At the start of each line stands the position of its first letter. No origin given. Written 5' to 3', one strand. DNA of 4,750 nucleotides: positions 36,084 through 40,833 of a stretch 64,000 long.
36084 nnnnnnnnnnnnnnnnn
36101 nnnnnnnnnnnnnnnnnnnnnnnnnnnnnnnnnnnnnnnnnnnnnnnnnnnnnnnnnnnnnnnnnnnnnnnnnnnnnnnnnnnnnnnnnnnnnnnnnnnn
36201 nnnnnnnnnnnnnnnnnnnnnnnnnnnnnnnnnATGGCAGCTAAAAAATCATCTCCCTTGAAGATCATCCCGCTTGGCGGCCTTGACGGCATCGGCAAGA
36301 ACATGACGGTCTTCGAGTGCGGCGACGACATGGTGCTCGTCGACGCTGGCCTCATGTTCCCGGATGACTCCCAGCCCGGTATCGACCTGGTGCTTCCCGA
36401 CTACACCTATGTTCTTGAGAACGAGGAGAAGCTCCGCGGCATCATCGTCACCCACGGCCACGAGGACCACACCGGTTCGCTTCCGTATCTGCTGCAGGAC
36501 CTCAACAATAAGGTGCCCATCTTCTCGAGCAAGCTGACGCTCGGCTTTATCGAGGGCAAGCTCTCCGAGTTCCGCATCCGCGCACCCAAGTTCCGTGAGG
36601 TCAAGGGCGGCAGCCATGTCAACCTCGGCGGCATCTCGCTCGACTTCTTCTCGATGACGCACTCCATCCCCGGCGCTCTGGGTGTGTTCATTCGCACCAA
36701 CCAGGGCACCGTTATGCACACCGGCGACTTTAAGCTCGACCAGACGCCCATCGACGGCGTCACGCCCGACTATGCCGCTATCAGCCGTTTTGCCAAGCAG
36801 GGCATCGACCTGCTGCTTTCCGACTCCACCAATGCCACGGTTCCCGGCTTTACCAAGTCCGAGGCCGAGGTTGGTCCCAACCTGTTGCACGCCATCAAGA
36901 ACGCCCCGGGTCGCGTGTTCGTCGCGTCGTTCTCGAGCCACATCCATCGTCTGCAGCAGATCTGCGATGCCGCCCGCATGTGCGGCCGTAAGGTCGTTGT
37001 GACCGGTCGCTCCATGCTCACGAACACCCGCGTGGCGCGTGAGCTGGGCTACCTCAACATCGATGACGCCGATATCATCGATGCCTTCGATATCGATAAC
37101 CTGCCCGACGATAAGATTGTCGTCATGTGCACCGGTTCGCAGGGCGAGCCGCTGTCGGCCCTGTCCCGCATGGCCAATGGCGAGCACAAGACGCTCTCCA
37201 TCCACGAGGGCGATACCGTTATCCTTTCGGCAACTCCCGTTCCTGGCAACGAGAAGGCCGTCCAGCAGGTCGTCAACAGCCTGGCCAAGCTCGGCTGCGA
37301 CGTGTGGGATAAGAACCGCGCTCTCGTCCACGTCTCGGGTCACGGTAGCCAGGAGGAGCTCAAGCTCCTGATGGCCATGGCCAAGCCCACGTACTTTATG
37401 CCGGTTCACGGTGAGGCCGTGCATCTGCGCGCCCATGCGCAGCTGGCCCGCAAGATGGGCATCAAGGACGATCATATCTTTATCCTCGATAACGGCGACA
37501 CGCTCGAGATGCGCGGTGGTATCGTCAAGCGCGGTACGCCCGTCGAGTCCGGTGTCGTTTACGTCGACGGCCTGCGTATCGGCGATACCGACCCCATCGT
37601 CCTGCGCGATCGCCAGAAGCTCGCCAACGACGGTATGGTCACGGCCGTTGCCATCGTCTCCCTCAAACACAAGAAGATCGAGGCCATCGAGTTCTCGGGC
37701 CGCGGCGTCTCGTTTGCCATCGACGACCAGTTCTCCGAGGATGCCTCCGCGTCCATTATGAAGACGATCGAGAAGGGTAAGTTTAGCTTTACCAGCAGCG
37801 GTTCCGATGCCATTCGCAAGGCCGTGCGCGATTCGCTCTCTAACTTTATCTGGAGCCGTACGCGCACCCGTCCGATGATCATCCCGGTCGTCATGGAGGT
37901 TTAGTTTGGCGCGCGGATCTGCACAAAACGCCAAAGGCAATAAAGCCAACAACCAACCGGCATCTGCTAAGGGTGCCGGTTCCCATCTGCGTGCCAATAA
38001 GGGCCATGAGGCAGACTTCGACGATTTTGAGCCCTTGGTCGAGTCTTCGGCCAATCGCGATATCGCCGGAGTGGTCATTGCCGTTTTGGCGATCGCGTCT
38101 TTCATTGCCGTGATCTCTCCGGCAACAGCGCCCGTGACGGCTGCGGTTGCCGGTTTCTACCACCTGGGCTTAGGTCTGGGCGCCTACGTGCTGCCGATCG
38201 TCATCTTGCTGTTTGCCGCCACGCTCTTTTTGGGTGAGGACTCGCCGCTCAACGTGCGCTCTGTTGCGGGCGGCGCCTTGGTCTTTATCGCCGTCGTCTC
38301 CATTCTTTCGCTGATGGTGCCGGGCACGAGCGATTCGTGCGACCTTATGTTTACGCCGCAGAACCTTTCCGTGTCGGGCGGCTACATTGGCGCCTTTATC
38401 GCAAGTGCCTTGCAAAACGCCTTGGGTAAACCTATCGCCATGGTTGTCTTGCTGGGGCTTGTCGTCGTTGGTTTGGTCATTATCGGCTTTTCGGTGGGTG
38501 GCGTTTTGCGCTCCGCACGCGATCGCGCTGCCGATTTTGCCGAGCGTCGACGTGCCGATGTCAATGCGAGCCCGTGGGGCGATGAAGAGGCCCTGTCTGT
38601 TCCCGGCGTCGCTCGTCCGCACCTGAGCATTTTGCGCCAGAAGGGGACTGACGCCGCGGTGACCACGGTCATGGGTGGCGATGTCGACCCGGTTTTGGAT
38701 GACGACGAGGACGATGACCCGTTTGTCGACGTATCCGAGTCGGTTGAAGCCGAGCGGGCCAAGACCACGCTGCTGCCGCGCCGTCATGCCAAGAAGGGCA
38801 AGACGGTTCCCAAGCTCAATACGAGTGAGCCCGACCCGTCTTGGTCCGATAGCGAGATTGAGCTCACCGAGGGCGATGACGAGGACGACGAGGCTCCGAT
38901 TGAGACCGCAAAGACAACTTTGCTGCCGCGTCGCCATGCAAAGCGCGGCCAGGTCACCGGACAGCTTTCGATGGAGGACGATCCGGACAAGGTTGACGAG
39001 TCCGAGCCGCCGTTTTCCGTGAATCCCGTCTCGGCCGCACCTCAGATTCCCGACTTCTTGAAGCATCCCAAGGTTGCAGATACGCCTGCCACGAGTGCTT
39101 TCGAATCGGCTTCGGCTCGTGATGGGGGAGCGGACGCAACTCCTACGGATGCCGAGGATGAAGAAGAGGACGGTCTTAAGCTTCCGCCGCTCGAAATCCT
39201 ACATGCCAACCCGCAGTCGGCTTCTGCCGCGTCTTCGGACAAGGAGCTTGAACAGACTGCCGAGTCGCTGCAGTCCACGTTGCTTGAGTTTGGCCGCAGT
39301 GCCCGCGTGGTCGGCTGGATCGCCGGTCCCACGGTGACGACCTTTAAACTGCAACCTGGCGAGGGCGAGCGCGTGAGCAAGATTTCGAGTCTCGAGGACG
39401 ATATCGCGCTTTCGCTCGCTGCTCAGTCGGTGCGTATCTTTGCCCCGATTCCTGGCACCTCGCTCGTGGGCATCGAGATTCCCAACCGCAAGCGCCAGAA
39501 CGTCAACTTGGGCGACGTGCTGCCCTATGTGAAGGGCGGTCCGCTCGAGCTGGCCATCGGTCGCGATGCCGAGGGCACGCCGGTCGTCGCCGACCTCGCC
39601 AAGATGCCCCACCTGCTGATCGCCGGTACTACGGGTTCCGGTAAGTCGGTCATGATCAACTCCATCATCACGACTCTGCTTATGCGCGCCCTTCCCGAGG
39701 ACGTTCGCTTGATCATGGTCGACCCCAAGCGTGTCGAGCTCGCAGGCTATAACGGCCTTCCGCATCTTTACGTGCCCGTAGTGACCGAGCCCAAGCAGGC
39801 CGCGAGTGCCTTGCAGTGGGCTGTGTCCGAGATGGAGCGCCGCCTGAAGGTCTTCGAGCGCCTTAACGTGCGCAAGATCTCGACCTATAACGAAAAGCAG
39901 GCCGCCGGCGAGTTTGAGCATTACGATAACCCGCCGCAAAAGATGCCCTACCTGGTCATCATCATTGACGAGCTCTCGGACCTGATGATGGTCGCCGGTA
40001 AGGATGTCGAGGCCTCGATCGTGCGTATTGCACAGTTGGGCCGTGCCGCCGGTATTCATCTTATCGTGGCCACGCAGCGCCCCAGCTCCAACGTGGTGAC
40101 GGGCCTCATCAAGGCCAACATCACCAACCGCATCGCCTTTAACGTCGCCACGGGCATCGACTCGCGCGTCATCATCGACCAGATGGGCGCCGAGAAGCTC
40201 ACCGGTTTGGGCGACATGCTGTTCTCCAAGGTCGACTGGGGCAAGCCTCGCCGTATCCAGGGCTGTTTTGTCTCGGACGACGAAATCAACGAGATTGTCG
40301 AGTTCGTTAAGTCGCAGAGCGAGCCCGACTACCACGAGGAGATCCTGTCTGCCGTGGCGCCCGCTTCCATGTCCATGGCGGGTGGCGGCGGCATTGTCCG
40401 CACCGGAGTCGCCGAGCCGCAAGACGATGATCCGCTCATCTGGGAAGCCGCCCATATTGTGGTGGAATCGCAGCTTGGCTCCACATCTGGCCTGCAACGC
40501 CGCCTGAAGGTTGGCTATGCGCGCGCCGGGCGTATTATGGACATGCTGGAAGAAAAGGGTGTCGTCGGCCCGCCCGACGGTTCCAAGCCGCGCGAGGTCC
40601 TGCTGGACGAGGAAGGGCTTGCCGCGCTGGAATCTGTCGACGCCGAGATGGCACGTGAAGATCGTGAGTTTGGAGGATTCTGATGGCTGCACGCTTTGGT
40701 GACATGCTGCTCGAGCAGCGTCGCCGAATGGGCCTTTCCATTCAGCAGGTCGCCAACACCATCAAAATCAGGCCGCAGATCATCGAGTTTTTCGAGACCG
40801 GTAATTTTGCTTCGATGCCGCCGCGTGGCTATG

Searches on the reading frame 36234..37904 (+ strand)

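Call 42: search_protein_families(library=pfam, proteins=[window:36234-37904:+], max_evalue=0.00001)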
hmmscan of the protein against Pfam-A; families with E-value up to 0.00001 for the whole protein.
window:36234-37904:+ (556 aa): 5 families
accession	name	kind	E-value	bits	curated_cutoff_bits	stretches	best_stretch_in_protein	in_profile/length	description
PF22505.1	RNase_J_b_CASP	-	1.5e-51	173.8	27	1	226-350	2-126/126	Ribonuclease J, beta-CASP domain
PF17770.6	RNase_J_C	-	1.5e-16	61.6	23.8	1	456-556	1-102/102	Ribonuclease J C-terminal domain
PF07521.17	RMMBL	-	4.1e-12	46.3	21.6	1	365-411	12-59/63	Zn-dependent metallo-hydrolase RNA specificity domain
PF00753.33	Lactamase_B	-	1.7e-10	41.6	22.7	1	22-168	6-152/196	Metallo-beta-lactamase superfamily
PF12706.13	Lactamase_B_2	-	3e-09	37.2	27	1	60-168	24-145/200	Beta-lactamase superfamily domain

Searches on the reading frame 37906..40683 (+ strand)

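Call 42: search_protein_families(library=pfam, proteins=[window:37906-40683:+], max_evalue=0.00001)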
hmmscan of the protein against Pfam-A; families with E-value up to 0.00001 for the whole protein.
window:37906-40683:+ (925 aa): 5 families
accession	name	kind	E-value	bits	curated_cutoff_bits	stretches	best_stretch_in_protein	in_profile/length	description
PF01580.24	FtsK_SpoIIIE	-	4.7e-60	203.2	24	1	545-727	16-220/221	FtsK/SpoIIIE family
PF17854.6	FtsK_alpha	-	5.5e-28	97.6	22.9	1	426-527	1-101/101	FtsK alpha domain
PF09397.16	FtsK_gamma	-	1.4e-26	92.4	30.6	1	840-900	2-62/63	Ftsk gamma domain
PF13491.11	FtsK_4TM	-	8.2e-09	35.8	23.1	1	79-201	52-167/171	4TM region of DNA translocase FtsK/SpoIIIE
PF01935.23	DUF87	-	2.6e-06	28.1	23.2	1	554-696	8-103/220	Helicase HerA, central domain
